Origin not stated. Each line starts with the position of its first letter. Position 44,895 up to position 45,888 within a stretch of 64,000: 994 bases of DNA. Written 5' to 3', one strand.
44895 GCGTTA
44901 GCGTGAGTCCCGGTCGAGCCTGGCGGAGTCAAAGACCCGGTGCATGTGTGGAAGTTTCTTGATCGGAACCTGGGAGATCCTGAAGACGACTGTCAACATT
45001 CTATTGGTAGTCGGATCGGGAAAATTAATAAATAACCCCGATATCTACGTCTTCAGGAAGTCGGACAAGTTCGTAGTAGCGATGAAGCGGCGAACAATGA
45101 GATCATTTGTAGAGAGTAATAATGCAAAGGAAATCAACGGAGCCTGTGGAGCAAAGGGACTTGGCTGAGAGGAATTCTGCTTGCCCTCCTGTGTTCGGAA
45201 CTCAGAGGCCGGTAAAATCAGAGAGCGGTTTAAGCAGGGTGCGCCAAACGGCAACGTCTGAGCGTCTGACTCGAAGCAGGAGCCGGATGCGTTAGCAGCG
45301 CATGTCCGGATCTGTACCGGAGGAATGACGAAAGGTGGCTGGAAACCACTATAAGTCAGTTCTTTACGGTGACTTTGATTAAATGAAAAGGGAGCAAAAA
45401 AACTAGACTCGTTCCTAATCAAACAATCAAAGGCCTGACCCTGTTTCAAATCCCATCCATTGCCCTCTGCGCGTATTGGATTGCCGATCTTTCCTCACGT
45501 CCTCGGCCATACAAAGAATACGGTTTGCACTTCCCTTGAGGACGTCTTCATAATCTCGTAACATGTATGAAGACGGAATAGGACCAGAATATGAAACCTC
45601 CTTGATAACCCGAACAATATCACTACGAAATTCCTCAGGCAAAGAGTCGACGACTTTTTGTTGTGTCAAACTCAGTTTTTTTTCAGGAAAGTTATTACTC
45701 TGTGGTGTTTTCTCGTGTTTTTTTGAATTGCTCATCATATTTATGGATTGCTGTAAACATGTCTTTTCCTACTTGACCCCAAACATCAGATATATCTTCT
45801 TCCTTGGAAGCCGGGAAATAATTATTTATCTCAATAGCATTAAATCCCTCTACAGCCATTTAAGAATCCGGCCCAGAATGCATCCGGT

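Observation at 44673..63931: Five same-strand copies of a ~770-bp non-coding element with group II intron hallmarks but no ORF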

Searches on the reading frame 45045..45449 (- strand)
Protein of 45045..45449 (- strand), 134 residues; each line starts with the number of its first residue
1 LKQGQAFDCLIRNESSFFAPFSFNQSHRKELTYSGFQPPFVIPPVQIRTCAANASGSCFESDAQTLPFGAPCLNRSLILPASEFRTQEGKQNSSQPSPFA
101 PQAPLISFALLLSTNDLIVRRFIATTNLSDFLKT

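Call 37: find_homologous_proteins(query=window:45045-45449:-, max_evalue=0.001)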
Query window:45045-45449:- (134 aa): 18 proteins with E <= 0.001 among 20 candidates.
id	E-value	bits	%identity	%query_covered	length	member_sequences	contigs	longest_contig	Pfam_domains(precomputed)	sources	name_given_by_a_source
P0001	1.1e-64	234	100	81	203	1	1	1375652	-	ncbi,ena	-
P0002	4.0e-64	232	94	88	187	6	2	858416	-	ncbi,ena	-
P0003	4.1e-64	232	99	81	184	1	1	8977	-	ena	-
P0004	1.2e-63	231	99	81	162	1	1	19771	-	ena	-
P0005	2.3e-63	230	98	81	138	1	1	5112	-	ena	-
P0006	7.7e-63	228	96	82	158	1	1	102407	-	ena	-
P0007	1.8e-61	224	96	81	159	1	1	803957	-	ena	-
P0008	5.0e-60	219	94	81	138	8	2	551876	-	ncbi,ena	-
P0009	4.0e-57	210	95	75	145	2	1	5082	-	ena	-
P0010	1.2e-56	208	91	80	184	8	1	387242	-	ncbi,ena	-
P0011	5.7e-56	206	97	73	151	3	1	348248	-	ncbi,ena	-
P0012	6.4e-51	189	100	65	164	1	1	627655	-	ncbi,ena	-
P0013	9.0e-48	179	89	70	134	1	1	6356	-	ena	-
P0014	2.3e-22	97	89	42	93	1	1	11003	-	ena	-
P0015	2.7e-18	84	75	42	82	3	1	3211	-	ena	-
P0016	3.3e-17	80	72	43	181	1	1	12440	-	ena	-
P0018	1.1e-7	50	69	31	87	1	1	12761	-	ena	-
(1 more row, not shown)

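Call 38: find_encoding_contigs(protein=P0001, flank=10000, max_places=4)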
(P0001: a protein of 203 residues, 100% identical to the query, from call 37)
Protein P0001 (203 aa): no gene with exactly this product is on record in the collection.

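Call 39: find_encoding_contigs(protein=P0002, flank=10000, max_places=6)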
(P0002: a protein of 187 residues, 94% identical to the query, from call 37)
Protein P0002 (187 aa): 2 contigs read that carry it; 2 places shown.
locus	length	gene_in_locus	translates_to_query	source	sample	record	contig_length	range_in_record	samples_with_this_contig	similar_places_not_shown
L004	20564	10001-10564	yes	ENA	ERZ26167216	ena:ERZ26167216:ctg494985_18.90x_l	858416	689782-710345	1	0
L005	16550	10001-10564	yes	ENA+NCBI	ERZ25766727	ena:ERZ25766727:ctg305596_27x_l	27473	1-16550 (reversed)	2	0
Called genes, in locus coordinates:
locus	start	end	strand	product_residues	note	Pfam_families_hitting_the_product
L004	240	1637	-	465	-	PF13701:DDE_Tnp_1_4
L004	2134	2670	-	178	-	-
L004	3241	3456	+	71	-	-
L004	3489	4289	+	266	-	PF11716:MDMPI_N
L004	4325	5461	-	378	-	PF00487:FA_desaturase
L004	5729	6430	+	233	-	PF20656:MS_N, PF20658:MSG_insertion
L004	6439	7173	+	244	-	PF20659:MS_C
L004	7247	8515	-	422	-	PF03453:MoeA_N, PF00994:MoCF_biosynth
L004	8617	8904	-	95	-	PF06568:YjiS-like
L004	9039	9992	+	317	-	PF00126:HTH_1, PF03466:LysR_substrate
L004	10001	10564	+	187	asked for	-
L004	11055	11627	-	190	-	-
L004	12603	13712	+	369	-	PF10994:DUF2817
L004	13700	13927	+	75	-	PF00501:AMP-binding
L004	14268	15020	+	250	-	PF00106:adh_short, PF08659:KR, PF13561:adh_short_C2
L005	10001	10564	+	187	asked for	-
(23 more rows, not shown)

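Call 40: find_encoding_contigs(protein=P0008, flank=10000, max_places=6)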
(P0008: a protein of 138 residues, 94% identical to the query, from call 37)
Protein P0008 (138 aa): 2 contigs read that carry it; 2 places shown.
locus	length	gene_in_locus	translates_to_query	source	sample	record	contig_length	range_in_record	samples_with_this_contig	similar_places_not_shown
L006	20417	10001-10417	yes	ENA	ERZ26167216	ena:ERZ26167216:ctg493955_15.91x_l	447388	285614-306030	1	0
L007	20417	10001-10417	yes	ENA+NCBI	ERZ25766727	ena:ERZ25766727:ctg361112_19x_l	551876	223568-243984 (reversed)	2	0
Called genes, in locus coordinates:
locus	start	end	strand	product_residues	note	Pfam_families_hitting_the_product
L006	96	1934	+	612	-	PF00342:PGI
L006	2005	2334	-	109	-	-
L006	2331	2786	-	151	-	PF01850:PIN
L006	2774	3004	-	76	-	-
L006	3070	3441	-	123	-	-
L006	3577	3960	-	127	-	-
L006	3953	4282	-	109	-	-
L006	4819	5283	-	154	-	-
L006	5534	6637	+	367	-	PF06056:Terminase_5 (faint), PF13384:HTH_23, PF13518:HTH_28, PF13551:HTH_29, PF13565:HTH_32, PF13592:HTH_33, PF13358:DDE_3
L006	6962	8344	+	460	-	PF13701:DDE_Tnp_1_4, PF01609:DDE_Tnp_1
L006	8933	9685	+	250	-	PF13489:Methyltransf_23, PF07021:MetW (faint), PF08241:Methyltransf_11, PF08242:Methyltransf_12, PF13649:Methyltransf_25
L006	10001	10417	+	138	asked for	-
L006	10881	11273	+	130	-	PF01548:DEDD_Tnp_IS110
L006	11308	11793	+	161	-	PF02371:Transposase_20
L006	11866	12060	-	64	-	-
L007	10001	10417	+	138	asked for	-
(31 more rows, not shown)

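Call 41: find_encoding_contigs(protein=P0007, flank=10000, max_places=4)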
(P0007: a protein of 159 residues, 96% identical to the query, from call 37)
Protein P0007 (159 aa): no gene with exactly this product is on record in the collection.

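Call 42: find_encoding_contigs(protein=P0010, flank=10000, max_places=4)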
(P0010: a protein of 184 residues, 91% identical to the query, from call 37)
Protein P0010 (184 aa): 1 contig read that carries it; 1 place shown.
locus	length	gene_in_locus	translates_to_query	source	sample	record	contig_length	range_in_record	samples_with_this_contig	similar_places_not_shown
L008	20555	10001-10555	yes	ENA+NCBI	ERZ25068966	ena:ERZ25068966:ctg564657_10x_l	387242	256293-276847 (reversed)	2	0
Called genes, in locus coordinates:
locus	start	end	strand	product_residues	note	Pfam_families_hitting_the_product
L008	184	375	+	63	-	PF21748:UPF0150 (faint)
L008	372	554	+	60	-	PF07927:HicA_toxin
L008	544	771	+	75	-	-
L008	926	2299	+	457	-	PF01610:DDE_Tnp_ISL3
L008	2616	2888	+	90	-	PF13711:DUF4160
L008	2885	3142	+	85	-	PF10387:DUF2442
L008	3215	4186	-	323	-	PF12911:OppC_N (weak), PF00528:BPD_transp_1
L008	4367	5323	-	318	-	PF19300:BPD_transp_1_N (weak), PF00528:BPD_transp_1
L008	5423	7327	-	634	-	PF00496:SBP_bac_5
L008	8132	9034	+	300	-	PF12760:Zn_ribbon_IS1595, PF12762:DDE_Tnp_IS1595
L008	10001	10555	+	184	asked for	-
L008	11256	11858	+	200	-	-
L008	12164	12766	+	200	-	-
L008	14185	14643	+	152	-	-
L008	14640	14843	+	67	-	PF16289:PIN_12 (weak)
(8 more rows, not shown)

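Call 43: find_encoding_contigs(protein=P0012, flank=10000, max_places=4)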
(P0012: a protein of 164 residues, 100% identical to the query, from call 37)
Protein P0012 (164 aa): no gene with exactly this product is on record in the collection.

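Call 44: find_encoding_contigs(protein=P0016, flank=10000, max_places=4)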
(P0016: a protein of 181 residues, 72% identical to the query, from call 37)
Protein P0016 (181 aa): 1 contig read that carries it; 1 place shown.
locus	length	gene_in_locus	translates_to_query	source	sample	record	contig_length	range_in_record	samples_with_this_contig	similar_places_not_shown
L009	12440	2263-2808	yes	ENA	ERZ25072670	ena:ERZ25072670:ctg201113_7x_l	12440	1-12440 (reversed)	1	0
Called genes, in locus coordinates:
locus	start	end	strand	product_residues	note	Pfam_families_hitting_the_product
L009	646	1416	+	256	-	-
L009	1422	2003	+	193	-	-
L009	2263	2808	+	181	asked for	-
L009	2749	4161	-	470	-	PF00078:RVT_1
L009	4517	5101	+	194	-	PF01555:N6_N4_Mtase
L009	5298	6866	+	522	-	-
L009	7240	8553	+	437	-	-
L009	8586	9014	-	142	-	PF00872:Transposase_mut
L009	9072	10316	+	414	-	PF00872:Transposase_mut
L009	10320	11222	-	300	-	PF00872:Transposase_mut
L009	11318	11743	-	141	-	-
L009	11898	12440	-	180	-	?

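Call 49: find_encoding_contigs(protein=P0013, flank=10000, max_places=4)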
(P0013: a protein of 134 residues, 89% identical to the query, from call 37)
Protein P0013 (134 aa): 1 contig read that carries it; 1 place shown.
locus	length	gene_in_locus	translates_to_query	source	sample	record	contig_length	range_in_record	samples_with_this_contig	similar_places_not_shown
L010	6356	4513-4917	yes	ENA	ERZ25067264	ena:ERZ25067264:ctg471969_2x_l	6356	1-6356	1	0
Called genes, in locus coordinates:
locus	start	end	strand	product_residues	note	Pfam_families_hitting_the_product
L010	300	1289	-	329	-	-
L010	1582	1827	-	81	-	-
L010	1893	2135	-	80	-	-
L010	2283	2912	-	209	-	-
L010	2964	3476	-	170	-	-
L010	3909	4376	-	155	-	PF01844:HNH (weak)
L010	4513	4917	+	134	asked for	-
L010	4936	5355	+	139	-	PF13358:DDE_3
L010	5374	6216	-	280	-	PF18928:DUF5677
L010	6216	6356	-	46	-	?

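Call 50: find_encoding_contigs(protein=P0018, flank=10000, max_places=4)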
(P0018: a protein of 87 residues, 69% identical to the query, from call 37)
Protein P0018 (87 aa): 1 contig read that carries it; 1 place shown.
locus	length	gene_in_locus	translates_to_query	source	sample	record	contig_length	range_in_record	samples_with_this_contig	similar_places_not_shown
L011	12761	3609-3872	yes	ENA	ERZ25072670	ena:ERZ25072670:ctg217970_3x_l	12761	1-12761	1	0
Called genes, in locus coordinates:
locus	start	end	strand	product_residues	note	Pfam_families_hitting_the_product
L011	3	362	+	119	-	?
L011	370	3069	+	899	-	PF22240:ISP_coupler, PF02384:N6_Mtase, PF20473:MmeI_Mtase (faint), PF07669:Eco57I (weak), PF18135:Type_ISP_C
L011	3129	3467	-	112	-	-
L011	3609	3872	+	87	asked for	-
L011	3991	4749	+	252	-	-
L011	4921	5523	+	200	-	-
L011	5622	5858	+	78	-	-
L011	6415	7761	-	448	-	-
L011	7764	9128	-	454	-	-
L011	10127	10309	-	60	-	-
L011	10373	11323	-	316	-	PF11249:DUF3047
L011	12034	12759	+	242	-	?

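Call 51: find_encoding_contigs(protein=P0009, flank=10000, max_places=4)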
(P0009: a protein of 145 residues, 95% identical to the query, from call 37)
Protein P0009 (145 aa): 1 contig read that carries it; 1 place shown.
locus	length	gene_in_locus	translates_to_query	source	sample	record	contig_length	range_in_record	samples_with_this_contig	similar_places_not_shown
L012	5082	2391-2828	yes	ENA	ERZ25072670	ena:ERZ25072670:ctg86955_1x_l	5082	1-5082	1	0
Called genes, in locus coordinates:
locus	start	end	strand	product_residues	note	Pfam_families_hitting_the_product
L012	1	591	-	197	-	?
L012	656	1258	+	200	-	PF00872:Transposase_mut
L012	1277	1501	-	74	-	-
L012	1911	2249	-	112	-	-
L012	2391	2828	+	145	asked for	-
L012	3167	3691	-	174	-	-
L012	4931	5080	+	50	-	?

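Call 68: search_protein_families(library=ncbifam, proteins=[L009:2749-4161:-], max_evalue=0.001)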
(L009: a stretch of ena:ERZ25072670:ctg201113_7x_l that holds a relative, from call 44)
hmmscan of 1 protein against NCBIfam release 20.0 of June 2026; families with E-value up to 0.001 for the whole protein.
L009:2749-4161:- (470 aa): 8 families
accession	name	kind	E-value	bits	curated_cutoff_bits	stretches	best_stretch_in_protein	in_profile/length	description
TIGR04416.1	group_II_RT_mat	equivalog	1e-104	350.5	300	1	63-434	3-352/353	group II intron reverse transcriptase/maturase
NF041746.1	Drt2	equivalog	2.4e-21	76.4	390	2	226-413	213-383/416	antiviral reverse transcriptase Drt2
NF041747.1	Drt3a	equivalog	2.3e-19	70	200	1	168-381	96-294/412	antiviral reverse transcriptase Drt3a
NF038233.2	retron_St85_RT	exception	1.9e-14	53.6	235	1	116-318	29-211/289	retron St85 family RNA-directed DNA polymerase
NF042941.1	Retron_TIR_antiphage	equivalog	5.9e-07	28.6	600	1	117-406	34-300/464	TIR domain-containing anti-phage reverse transcriptase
NF041749.1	Drt4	equivalog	7.1e-07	28.6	450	1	276-322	222-269/489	antiviral reverse transcriptase Drt4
NF038237.1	retron_Ec67_fus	exception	1.3e-06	27.2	450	1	117-319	42-247/572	retron Ec67 family RNA-directed DNA polymerase/endonuclease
TIGR04499.1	abortive_AbiA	subfamily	4.9e-05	22.2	250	1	178-320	141-291/615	AbiA family abortive infection protein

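Call 69: search_solved_structures(query=L009:2749-4161:-, max_evalue=0.00001)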
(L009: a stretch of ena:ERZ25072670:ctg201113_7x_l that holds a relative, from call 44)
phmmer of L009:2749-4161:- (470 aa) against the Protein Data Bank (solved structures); distinct sequences matched with E-value up to 0.00001: 12.
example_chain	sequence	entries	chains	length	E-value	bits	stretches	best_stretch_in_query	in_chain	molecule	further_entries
7uim_D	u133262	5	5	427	2.1e-45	158.7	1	54-413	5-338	Group II intron reverse transcriptase/maturase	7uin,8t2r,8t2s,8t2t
5hhl_A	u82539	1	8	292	1.4e-43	152.7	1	54-308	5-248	Retron-type reverse transcriptase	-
5hhj_A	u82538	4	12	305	6.9e-41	143.8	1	50-308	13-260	Retron-type reverse transcriptase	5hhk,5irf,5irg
6me0_C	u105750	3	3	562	1.1e-38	136.6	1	71-452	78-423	Maturase reverse transcriptase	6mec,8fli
6ar1_A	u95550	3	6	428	1.3e-37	133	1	76-318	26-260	GsI-IIC RT | Trt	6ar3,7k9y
5g2x_C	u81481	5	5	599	3.7e-37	131.5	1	37-268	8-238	GROUP II INTRON-ENCODED PROTEIN LTRA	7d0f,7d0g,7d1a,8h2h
7kft_D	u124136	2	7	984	5.5e-17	65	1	83-323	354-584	Cas6-RT-Cas1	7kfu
9d4s_A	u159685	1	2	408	4.8e-12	48.7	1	116-326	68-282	Group II intron-like 4 reverse transcriptase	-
9d5x_A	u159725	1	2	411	4.9e-12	48.7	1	116-326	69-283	Group II intron-like 4 reverse transcriptase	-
9ioa_A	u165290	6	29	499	5.1e-11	45.3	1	98-374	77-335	RNA-dependent DNA polymerase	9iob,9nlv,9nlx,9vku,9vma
8bgj_A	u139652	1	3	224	9.6e-10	41.1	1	158-319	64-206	RNA-directed DNA polymerase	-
8ub7_A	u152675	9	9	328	2.4e-08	36.5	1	109-304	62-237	Reverse transcriptase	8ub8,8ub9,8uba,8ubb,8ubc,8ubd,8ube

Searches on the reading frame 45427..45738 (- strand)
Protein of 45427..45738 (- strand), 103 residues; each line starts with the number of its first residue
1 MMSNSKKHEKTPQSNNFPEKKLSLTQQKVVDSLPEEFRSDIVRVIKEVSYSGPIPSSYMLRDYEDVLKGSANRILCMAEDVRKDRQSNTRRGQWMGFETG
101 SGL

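Call 10: search_protein_families(library=pfam, proteins=[window:45427-45738:-], max_evalue=0.01)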
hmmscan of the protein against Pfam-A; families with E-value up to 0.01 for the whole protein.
window:45427-45738:- (103 aa): 1 family
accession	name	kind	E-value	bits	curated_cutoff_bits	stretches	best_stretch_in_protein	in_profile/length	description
PF10097.14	DUF2335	-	2.3e-06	27.8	25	1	55-91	1-37/50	Predicted membrane protein (DUF2335)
